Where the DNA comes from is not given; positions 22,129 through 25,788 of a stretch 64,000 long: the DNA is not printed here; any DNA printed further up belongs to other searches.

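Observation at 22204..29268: Tandem pair of ~1120-aa methyltransferase-like proteins inserted between kdsC and lptC: candidate uncharacterised single-polypeptide R-M/defence module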

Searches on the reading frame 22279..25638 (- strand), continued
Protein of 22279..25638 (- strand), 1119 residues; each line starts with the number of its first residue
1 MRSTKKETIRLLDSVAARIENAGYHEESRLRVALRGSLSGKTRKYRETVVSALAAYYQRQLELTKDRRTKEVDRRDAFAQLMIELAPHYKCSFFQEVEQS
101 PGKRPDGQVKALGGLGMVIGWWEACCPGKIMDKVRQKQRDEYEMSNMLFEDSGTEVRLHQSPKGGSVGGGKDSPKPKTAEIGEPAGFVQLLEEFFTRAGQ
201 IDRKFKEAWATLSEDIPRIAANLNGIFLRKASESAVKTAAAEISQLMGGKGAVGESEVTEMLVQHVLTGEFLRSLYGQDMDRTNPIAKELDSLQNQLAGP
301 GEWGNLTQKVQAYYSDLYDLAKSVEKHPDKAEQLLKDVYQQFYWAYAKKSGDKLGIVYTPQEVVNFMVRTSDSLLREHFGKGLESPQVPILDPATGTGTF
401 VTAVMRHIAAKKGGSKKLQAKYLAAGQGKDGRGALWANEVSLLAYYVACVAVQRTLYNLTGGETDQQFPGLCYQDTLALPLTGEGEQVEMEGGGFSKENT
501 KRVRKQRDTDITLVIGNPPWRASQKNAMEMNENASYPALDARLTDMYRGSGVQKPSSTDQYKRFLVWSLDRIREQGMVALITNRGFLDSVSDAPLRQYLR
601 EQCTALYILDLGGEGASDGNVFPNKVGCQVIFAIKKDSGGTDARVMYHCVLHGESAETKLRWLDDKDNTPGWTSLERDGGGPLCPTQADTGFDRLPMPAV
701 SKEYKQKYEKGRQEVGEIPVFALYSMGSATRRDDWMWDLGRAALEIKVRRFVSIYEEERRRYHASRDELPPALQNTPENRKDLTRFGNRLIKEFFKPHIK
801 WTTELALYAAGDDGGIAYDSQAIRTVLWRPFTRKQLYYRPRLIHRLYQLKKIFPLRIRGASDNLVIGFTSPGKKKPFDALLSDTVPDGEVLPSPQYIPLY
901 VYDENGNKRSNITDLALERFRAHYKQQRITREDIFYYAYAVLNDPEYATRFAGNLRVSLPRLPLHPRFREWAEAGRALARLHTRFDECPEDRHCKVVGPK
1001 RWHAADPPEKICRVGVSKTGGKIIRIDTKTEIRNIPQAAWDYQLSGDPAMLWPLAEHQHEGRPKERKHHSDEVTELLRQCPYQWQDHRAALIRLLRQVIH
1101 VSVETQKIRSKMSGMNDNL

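Call 13: find_homologous_proteins(query=window:22279-25638:-, max_evalue=1e-10)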
Query window:22279-25638:- (1119 aa): 1549 proteins with E <= 1e-10 among 8000 candidates; the best 120 are listed.
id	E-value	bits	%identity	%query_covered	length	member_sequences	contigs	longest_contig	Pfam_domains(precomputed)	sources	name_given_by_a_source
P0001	0.0e+0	2607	100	100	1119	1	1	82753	PF18135.8,PF02384.23,PF07669.18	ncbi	-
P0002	0.0e+0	2114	82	100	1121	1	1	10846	PF18135.8,PF02384.23,PF07669.18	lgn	-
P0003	0.0e+0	2097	82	100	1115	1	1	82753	PF18135.8,PF02384.23,PF07669.18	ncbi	-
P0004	0.0e+0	1122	49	99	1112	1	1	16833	PF18135.8,PF02384.23,PF07669.18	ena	-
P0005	0.0e+0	1113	48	100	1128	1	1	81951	PF18135.8,PF02384.23,PF07669.18,PF22240.2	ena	-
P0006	1.4e-137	479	33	93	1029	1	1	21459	PF18135.8,PF02384.23,PF07669.18,PF22240.2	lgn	-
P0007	1.6e-136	475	32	92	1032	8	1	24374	PF18135.8,PF02384.23,PF07669.18,PF22240.2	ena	-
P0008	1.9e-136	475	32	90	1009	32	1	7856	PF18135.8,PF02384.23,PF07669.18,PF22240.2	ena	-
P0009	2.6e-135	471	32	94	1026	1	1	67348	PF18135.8,PF02384.23,PF07669.18,PF22240.2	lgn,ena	-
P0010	4.5e-134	467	32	91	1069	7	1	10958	PF18135.8,PF02384.23,PF07669.18,PF22240.2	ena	-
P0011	1.3e-133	465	33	92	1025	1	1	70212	PF18135.8,PF02384.23,PF07669.18,PF22240.2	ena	-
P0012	8.9e-132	459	32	93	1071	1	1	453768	PF18135.8,PF02384.23,PF07669.18,PF22240.2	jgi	jgi:predicted helicase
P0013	1.4e-131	459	32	91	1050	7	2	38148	PF18135.8,PF02384.23,PF07669.18,PF22240.2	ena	-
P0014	8.9e-131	456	32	91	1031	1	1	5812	PF18135.8,PF02384.23,PF07669.18,PF22240.2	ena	-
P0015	1.8e-130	455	32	91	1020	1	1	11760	PF18135.8,PF02384.23,PF07669.18,PF22240.2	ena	-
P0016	2.7e-130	454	31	93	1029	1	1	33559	PF18135.8,PF02384.23,PF07669.18,PF22240.2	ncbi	ncbi:MAG: type ISP restriction/modification enzyme [Beijerinckiaceae bacterium]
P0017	1.1e-129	452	30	91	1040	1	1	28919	PF18135.8,PF02384.23,PF07669.18,PF22240.2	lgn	-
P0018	5.2e-129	450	32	93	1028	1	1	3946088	PF18135.8,PF02384.23,PF07669.18,PF22240.2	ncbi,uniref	ncbi:type ISP restriction/modification enzyme [Rhodobacter capsulatus]|uniref:type ISP restriction/m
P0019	5.6e-129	450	31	89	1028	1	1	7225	PF18135.8,PF02384.23,PF07669.18,PF22240.2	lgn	-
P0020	6.1e-129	450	31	93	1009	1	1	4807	PF18135.8,PF02384.23,PF07669.18,PF01170.25,PF22240.2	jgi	jgi:predicted helicase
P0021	1.2e-128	449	31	94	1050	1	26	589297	PF18135.8,PF02384.23,PF07669.18,PF22240.2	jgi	jgi:predicted helicase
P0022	2.1e-128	448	33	94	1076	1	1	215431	PF18135.8,PF02384.23,PF07669.18,PF22240.2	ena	-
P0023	3.1e-128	448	31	92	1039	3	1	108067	PF18135.8,PF02384.23,PF07669.18,PF22240.2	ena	-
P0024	4.4e-128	447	31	93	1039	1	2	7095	PF18135.8,PF02384.23,PF07669.18,PF22240.2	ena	-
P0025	4.8e-128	447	31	76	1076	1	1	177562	PF18135.8,PF02384.23,PF07669.18,PF22240.2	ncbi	-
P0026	5.0e-128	447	31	93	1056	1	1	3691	PF18135.8,PF02384.23,PF07669.18,PF22240.2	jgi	-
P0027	3.2e-127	444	31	93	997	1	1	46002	PF18135.8,PF02384.23,PF07669.18,PF22240.2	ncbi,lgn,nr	ncbi:MAG: N-6 DNA methylase [Rivularia sp. (in: Bacteria)]|nr:N-6 DNA methylase [Rivularia sp. MS3]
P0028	7.1e-127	443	31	93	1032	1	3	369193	PF18135.8,PF02384.23,PF07669.18,PF22240.2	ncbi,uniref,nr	ncbi:type ISP restriction/modification enzyme [Neorhizobium tomejilense]|uniref:type ISP restriction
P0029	3.8e-126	441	31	93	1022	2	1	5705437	PF18135.8,PF02384.23,PF07669.18,PF22240.2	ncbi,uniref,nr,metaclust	ncbi:DNA methyltransferase [Anabaena sp. WA102]|uniref:type ISP restriction/modification enzyme n=1 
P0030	6.0e-126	440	31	95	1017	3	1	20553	PF18135.8,PF02384.23,PF07669.18,PF22240.2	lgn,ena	-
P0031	7.9e-126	440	30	93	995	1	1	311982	PF18135.8,PF02384.23,PF07669.18,PF22240.2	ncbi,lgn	ncbi:MAG: type ISP restriction/modification enzyme [Heteroscytonema crispum UTEX LB 1556]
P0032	9.6e-126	439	32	92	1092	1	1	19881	PF18135.8,PF02384.23,PF07669.18,PF22240.2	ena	-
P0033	1.7e-125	439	31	90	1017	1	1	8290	PF18135.8,PF02384.23,PF07669.18,PF22240.2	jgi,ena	-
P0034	2.3e-125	438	31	93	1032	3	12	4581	PF18135.8,PF02384.23,PF07669.18,PF22240.2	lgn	-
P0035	2.4e-125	438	31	90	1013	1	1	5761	PF18135.8,PF02384.23,PF07669.18,PF22240.2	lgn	-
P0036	2.7e-125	438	32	90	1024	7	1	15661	PF18135.8,PF02384.23,PF07669.18,PF22240.2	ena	-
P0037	3.4e-125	438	32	93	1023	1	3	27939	PF18135.8,PF02384.23,PF07669.18,PF22240.2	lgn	-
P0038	6.8e-125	437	31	93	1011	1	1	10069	PF18135.8,PF02384.23,PF07669.18,PF22240.2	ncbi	-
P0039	8.8e-125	436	31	91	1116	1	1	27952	PF18135.8,PF02384.23,PF07669.18,PF22240.2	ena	-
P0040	1.6e-124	435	32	90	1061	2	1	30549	PF18135.8,PF02384.23,PF07669.18,PF22240.2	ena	-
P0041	2.3e-124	435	30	93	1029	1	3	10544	PF18135.8,PF02384.23,PF07669.18,PF22240.2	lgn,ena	-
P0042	3.3e-124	434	31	91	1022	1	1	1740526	PF18135.8,PF02384.23,PF07669.18,PF22240.2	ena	-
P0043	3.5e-124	434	31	90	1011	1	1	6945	PF18135.8,PF02384.23,PF07669.18,PF22240.2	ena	-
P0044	4.9e-124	434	31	93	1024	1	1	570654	PF18135.8,PF02384.23,PF07669.18,PF22240.2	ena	-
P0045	5.8e-124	433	31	93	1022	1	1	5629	PF18135.8,PF02384.23,PF07669.18,PF22240.2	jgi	-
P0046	6.6e-124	433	32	91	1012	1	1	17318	PF18135.8,PF02384.23,PF07669.18,PF22240.2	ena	-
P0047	8.1e-124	433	31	95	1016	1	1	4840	PF18135.8,PF02384.23,PF07669.18,PF22240.2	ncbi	-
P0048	1.0e-123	433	31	94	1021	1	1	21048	PF18135.8,PF02384.23,PF07669.18,PF22240.2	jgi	jgi:predicted helicase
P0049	1.5e-123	432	32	90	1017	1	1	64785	PF18135.8,PF02384.23,PF07669.18,PF22240.2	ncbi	-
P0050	1.6e-123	432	31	93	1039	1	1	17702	PF18135.8,PF02384.23,PF07669.18,PF22240.2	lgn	-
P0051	1.7e-123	432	30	93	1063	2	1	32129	PF18135.8,PF02384.23,PF07669.18,PF22240.2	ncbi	-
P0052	1.9e-123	432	31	94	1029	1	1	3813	PF18135.8,PF02384.23,PF07669.18,PF22240.2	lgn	-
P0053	2.3e-123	432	31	93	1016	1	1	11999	PF18135.8,PF02384.23,PF07669.18,PF22240.2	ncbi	-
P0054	2.7e-123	431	30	93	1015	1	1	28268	PF18135.8,PF02384.23,PF07669.18,PF22240.2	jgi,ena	-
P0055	2.9e-123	431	31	92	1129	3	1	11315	PF18135.8,PF02384.23,PF07669.18,PF22240.2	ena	-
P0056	5.9e-123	430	30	95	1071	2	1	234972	PF18135.8,PF02384.23,PF07669.18,PF22240.2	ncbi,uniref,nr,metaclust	ncbi:type ISP restriction/modification enzyme [Hugenholtzia roseola]|uniref:type ISP restriction/mod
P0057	9.4e-123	429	30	91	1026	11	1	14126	PF18135.8,PF02384.23,PF07669.18,PF22240.2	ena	-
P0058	1.1e-122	429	30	90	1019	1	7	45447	PF18135.8,PF02384.23,PF07669.18,PF22240.2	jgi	jgi:predicted helicase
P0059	1.3e-122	429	30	90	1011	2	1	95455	PF18135.8,PF02384.23,PF07669.18,PF22240.2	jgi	jgi:predicted helicase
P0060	1.7e-122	429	32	93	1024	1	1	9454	PF18135.8,PF02384.23,PF07669.18,PF22240.2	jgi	jgi:predicted helicase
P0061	2.2e-122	428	31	93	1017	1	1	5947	PF18135.8,PF02384.23,PF07669.18,PF22240.2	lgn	-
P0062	2.8e-122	428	30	97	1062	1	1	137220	PF18135.8,PF02384.23,PF07669.18,PF22240.2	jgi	jgi:predicted helicase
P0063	3.0e-122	428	30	90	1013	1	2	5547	PF18135.8,PF02384.23,PF07669.18,PF22240.2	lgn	-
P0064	3.0e-122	428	30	93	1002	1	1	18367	PF18135.8,PF02384.23,PF07669.18,PF22240.2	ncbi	ncbi:MAG: type ISP restriction/modification enzyme [Desulfococcaceae bacterium]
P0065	3.7e-122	428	32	92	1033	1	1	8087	PF18135.8,PF02384.23,PF07669.18,PF22240.2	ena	-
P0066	4.6e-122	427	30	95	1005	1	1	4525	PF18135.8,PF02384.23,PF07669.18,PF22240.2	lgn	-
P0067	5.9e-122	427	30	93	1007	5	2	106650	PF18135.8,PF02384.23,PF07669.18,PF22240.2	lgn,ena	-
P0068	6.0e-122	427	31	91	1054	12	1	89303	PF18135.8,PF02384.23,PF07669.18,PF22240.2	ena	-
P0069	8.0e-122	426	30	94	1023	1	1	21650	PF18135.8,PF02384.23,PF07669.18,PF22240.2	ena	-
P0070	1.4e-121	426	30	92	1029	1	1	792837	PF18135.8,PF02384.23,PF07669.18,PF22240.2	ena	-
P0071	1.8e-121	425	31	90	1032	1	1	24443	PF18135.8,PF02384.23,PF07669.18,PF22240.2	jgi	jgi:predicted helicase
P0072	3.0e-121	424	31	92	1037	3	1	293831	PF18135.8,PF02384.23,PF07669.18,PF22240.2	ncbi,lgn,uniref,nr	ncbi:DNA methyltransferase [Sinorhizobium medicae]|uniref:type ISP restriction/modification enzyme n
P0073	6.8e-121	423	31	95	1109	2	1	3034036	PF18135.8,PF02384.23,PF07669.18,PF22240.2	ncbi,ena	-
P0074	7.4e-121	423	30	94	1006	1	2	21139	PF18135.8,PF02384.23,PF07669.18,PF22240.2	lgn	-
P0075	1.3e-120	422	29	93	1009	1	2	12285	PF18135.8,PF02384.23,PF07669.18,PF22240.2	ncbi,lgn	-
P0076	1.6e-120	422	31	90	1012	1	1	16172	PF18135.8,PF02384.23,PF07669.18,PF22240.2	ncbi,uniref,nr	ncbi:type ISP restriction/modification enzyme [Candidatus Parabeggiatoa sp. HSG14]|uniref:type ISP r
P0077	2.9e-120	421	30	92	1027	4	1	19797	PF18135.8,PF02384.23,PF07669.18,PF22240.2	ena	-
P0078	3.9e-120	421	31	95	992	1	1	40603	PF18135.8,PF02384.23,PF07669.18,PF22240.2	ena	-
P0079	4.1e-120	421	30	93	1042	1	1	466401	PF18135.8,PF02384.23,PF07669.18,PF22240.2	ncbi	ncbi:type ISP restriction/modification enzyme [Agrobacterium vitis]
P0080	4.3e-120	421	31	93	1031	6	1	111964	PF18135.8,PF02384.23,PF07669.18,PF22240.2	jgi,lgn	jgi:predicted helicase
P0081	5.7e-120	420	31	90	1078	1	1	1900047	PF18135.8,PF02384.23,PF07669.18,PF22240.2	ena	-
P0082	6.5e-120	420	30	93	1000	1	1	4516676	PF18135.8,PF02384.23,PF07669.18,PF22240.2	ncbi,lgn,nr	ncbi:adenine specific DNA methyltransferase [Chondrocystis sp. NIES-4102]|nr:adenine specific DNA me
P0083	8.6e-120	420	29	77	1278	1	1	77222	PF18135.8,PF04480.19,PF02384.23,PF07669.18,PF18741.8,PF22240.2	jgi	-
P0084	9.4e-120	420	30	92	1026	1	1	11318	PF18135.8,PF02384.23,PF07669.18,PF22240.2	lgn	-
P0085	1.0e-119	419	30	91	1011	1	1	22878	PF18135.8,PF02384.23,PF07669.18,PF22240.2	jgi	-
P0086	1.5e-119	419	30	93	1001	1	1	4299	PF18135.8,PF02384.23,PF07669.18,PF22240.2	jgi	jgi:predicted helicase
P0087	1.7e-119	419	31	86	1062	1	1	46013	PF18135.8,PF02384.23,PF07669.18,PF22240.2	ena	-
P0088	1.8e-119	419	31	90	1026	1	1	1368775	PF18135.8,PF02384.23,PF07669.18,PF22240.2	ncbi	ncbi:hypothetical protein GCM10028774_24790 [Spirosoma jeollabukense]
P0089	1.8e-119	419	31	90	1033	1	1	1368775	PF18135.8,PF02384.23,PF07669.18,PF22240.2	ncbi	ncbi:type ISP restriction/modification enzyme [Spirosoma jeollabukense]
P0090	2.0e-119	418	30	93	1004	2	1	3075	PF18135.8,PF02384.23,PF07669.18,PF22240.2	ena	-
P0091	2.1e-119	418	31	83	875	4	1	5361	PF18135.8,PF02384.23,PF07669.18,PF22240.2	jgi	jgi:predicted helicase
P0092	2.4e-119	418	31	93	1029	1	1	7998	PF18135.8,PF02384.23,PF07669.18,PF22240.2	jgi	jgi:predicted helicase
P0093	2.7e-119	418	33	76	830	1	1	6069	PF18135.8,PF02384.23,PF07669.18,PF22240.2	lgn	-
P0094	3.7e-119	418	32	91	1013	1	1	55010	PF18135.8,PF02384.23,PF07669.18,PF22240.2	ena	-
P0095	4.1e-119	417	31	91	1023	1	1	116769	PF18135.8,PF02384.23,PF07669.18,PF22240.2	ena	-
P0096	5.4e-119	417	30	94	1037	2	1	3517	PF18135.8,PF02384.23,PF07669.18,PF22240.2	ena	-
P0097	5.7e-119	417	30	93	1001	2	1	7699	PF18135.8,PF02384.23,PF07669.18,PF22240.2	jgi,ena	-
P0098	5.9e-119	417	30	90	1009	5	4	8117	PF18135.8,PF02384.23,PF07669.18,PF22240.2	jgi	jgi:predicted helicase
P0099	8.9e-119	416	30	93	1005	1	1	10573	PF18135.8,PF02384.23,PF07669.18,PF22240.2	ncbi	-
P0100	9.5e-119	416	31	93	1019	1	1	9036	PF18135.8,PF02384.23,PF07669.18,PF22240.2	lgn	-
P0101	1.1e-118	416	30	90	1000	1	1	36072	PF18135.8,PF02384.23,PF07669.18,PF22240.2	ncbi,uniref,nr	ncbi:N-6 DNA methylase [Dolichospermum sp. UHCC 0352]|uniref:type ISP restriction/modification enzym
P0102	1.2e-118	416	31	93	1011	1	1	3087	PF18135.8,PF02384.23,PF07669.18,PF22240.2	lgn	-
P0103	1.4e-118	416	31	93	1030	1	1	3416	PF18135.8,PF02384.23,PF07669.18,PF22240.2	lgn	-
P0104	2.3e-118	415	31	93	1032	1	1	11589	PF18135.8,PF02384.23,PF07669.18,PF22240.2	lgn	-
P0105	2.4e-118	415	30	93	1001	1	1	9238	PF18135.8,PF02384.23,PF07669.18,PF22240.2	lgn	-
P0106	2.5e-118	415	30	93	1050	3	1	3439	PF18135.8,PF02384.23,PF07669.18,PF22240.2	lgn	-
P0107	3.9e-118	414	31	91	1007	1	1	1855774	PF18135.8,PF02384.23,PF07669.18,PF22240.2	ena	-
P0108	4.4e-118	414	29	93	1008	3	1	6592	PF18135.8,PF02384.23,PF07669.18,PF22240.2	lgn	-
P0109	5.1e-118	414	30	94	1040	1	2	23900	PF18135.8,PF02384.23,PF07669.18,PF22240.2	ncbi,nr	ncbi:MAG: N-6 DNA methylase [Chitinophagaceae bacterium]|nr:N-6 DNA methylase [Chitinophagaceae bact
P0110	6.9e-118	413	30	93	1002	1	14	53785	PF18135.8,PF02384.23,PF07669.18,PF22240.2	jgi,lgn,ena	-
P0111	7.1e-118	413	32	76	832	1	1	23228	PF18135.8,PF02384.23,PF07669.18,PF22240.2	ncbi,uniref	ncbi:type ISP restriction/modification enzyme [Nostoc sp.]|uniref:type ISP restriction/modification 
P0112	7.6e-118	413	31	75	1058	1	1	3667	PF18135.8,PF02384.23,PF07669.18,PF22240.2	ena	-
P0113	8.3e-118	413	31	93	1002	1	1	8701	PF18135.8,PF02384.23,PF22240.2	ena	-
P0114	8.5e-118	413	30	93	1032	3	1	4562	PF18135.8,PF02384.23,PF07669.18,PF22240.2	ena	-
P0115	1.0e-117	413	30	93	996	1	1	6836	PF18135.8,PF02384.23,PF07669.18,PF22240.2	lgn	-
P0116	1.1e-117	413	30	93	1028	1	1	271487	PF18135.8,PF02384.23,PF07669.18,PF22240.2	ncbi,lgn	-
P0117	1.1e-117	413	29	90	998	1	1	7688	PF18135.8,PF02384.23,PF07669.18,PF22240.2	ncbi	-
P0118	1.2e-117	413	31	93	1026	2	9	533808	PF18135.8,PF02384.23,PF07669.18,PF22240.2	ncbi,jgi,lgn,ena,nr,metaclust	ncbi:MAG: DNA methyltransferase [Chloroflexi bacterium GWB2_49_20]|nr:MAG: DNA methyltransferase [Ch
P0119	1.3e-117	412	32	77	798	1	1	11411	PF18135.8,PF02384.23,PF07669.18,PF22240.2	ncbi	ncbi:MAG: type ISP restriction/modification enzyme, partial [Rivularia sp. (in: cyanobacteria)]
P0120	1.4e-117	412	31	93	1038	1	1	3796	PF18135.8,PF02384.23,PF07669.18,PF22240.2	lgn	-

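Call 15: find_encoding_contigs(protein=P0001, flank=10000, max_places=3)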
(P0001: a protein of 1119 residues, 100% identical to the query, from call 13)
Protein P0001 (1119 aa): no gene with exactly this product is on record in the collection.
